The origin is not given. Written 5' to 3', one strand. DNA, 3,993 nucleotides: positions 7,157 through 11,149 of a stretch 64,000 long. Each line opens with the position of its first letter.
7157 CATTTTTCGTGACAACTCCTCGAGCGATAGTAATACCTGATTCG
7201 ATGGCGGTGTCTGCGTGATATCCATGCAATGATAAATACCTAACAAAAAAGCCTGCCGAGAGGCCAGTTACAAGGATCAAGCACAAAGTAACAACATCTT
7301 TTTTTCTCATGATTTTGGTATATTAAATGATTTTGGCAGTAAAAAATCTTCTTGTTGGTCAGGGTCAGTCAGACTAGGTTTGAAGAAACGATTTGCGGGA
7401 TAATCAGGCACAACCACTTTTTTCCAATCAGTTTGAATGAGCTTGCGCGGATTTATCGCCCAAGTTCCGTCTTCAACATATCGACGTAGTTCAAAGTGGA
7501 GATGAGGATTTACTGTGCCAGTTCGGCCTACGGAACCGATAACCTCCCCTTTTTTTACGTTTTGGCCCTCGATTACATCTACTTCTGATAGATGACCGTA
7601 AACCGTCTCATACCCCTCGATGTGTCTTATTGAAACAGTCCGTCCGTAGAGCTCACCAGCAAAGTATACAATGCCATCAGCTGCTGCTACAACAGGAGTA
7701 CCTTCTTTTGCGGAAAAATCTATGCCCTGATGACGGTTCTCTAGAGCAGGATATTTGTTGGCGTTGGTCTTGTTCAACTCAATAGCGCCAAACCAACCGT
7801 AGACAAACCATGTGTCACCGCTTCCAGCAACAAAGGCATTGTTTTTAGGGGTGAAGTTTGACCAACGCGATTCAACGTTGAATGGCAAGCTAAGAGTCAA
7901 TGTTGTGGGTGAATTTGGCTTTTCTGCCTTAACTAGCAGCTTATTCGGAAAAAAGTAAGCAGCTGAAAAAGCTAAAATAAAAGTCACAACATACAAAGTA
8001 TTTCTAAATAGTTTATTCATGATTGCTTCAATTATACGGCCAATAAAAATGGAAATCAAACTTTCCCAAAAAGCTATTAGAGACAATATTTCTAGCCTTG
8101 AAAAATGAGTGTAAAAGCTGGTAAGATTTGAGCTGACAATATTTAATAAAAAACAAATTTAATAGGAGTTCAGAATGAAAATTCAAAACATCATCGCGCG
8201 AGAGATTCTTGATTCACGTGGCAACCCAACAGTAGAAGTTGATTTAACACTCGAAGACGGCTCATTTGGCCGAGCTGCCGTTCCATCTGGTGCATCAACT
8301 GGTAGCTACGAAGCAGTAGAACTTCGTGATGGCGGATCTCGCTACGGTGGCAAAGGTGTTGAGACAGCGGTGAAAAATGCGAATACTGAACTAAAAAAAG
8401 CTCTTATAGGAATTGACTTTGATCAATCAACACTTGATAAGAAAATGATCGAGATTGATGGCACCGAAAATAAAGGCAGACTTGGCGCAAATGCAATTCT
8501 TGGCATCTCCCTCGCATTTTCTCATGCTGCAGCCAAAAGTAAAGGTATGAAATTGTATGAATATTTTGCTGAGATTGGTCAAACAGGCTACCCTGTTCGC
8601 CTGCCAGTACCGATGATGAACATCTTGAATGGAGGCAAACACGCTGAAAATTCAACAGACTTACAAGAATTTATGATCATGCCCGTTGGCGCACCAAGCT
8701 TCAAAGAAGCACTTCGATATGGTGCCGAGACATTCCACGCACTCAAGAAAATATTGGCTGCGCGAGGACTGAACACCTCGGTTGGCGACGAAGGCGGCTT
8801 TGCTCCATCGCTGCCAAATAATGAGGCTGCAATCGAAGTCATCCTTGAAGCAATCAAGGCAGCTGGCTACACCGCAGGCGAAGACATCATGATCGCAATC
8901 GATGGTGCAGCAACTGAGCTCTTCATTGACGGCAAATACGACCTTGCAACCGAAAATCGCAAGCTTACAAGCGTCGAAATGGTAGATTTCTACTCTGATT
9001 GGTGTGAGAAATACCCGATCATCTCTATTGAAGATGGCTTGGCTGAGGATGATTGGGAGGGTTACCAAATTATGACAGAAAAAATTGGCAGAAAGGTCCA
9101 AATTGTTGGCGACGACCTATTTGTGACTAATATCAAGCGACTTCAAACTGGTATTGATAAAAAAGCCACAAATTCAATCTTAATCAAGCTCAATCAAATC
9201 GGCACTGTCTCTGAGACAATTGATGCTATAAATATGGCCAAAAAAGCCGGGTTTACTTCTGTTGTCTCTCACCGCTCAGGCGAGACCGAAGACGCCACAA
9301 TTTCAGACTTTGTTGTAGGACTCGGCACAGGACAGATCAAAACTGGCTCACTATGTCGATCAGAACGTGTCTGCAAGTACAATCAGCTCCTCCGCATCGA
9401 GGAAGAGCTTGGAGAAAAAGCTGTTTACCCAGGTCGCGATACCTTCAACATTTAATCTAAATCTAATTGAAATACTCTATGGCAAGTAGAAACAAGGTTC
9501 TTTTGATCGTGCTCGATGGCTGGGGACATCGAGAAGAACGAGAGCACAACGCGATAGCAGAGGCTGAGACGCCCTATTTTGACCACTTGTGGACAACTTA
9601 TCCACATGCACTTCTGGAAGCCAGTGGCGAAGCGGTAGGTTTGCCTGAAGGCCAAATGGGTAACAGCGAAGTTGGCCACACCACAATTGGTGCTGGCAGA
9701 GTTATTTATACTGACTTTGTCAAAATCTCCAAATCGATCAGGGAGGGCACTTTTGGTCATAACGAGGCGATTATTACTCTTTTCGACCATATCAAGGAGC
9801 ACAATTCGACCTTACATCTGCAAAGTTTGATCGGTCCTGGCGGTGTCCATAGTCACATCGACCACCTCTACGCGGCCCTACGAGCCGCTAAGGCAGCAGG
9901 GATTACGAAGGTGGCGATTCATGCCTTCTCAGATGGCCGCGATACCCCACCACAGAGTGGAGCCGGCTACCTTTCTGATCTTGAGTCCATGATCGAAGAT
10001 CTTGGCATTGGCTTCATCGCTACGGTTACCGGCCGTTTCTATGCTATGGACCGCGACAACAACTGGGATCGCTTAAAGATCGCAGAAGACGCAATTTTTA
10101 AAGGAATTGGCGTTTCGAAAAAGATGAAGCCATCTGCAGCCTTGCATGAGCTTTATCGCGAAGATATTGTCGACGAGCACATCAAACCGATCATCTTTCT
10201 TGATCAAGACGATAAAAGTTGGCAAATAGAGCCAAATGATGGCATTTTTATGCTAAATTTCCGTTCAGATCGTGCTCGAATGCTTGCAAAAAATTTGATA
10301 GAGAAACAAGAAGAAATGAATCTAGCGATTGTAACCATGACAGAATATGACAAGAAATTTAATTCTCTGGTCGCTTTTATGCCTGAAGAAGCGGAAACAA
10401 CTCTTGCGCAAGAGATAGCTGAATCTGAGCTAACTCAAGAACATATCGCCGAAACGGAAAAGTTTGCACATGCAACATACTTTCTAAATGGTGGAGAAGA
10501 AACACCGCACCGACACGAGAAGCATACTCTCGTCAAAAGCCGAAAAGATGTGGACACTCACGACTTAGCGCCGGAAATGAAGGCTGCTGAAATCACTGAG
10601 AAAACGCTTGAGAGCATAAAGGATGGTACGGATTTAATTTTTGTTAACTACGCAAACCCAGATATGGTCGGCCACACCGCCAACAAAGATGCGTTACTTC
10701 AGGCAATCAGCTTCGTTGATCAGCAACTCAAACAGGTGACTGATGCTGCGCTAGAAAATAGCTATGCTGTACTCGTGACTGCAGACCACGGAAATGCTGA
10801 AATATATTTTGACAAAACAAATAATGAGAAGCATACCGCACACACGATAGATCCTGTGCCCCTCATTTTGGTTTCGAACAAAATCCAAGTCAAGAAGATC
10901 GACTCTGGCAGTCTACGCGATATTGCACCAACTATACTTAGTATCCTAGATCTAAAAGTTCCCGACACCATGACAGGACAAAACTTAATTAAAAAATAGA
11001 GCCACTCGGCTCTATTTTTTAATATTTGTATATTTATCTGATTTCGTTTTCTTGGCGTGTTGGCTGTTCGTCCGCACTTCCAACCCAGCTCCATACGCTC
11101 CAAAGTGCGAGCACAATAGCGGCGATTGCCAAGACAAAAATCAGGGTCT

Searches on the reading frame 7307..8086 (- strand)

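Call 62: search_protein_families(library=pfam, proteins=[window:7307-8086:-], max_evalue=0.00001)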
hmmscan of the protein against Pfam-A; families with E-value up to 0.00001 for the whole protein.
window:7307-8086:- (259 aa): 1 family
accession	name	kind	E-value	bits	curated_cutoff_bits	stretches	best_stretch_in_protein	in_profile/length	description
PF01551.29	Peptidase_M23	-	7.3e-32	109.9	28.7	1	118-202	2-89/96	Peptidase family M23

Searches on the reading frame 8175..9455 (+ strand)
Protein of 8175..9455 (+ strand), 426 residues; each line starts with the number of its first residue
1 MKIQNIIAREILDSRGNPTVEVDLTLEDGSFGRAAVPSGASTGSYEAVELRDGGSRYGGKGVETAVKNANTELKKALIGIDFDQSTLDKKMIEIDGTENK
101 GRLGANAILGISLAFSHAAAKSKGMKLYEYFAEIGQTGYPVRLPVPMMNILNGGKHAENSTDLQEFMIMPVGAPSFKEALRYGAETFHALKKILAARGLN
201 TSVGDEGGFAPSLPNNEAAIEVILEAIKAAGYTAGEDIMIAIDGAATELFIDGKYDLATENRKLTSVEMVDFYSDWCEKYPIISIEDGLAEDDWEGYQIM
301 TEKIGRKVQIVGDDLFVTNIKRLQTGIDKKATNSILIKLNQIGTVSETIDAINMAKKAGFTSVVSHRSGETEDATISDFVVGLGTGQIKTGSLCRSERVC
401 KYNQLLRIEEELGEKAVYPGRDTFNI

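Call 62: search_protein_families(library=pfam, proteins=[window:8175-9455:+], max_evalue=0.00001)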
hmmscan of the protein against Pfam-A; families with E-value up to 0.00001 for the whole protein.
window:8175-9455:+ (426 aa): 3 families
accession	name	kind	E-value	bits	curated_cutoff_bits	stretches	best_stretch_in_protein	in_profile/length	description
PF00113.28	Enolase_C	-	2.6e-132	441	21.5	1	142-424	3-293/296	Enolase, C-terminal TIM barrel domain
PF03952.21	Enolase_N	-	1.5e-55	187.4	35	1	3-130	1-130/131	Enolase, N-terminal domain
PF07476.17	MAAL_C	-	5.4e-06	26.2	27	0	302-383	134-214/249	Methylaspartate ammonia-lyase C-terminus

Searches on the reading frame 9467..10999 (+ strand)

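Call 62: search_protein_families(library=pfam, proteins=[window:9467-10999:+], max_evalue=0.00001)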
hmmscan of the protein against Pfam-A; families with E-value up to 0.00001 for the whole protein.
window:9467-10999:+ (510 aa): 4 families
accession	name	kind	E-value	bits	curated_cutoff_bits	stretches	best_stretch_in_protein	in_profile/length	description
PF06415.18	iPGM_N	-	1.5e-70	237.5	27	1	87-296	1-217/217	BPG-independent PGAM N-terminus (iPGM_N)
PF01676.23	Metalloenzyme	-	2.6e-69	234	24.3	1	10-497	2-251/252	Metalloenzyme superfamily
PF01663.27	Phosphodiest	-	7.3e-10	39.4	23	1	289-449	63-227/342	Type I phosphodiesterase / nucleotide pyrophosphatase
PF00884.28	Sulfatase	-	8.2e-06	25.8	25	0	405-495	201-300/301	Sulfatase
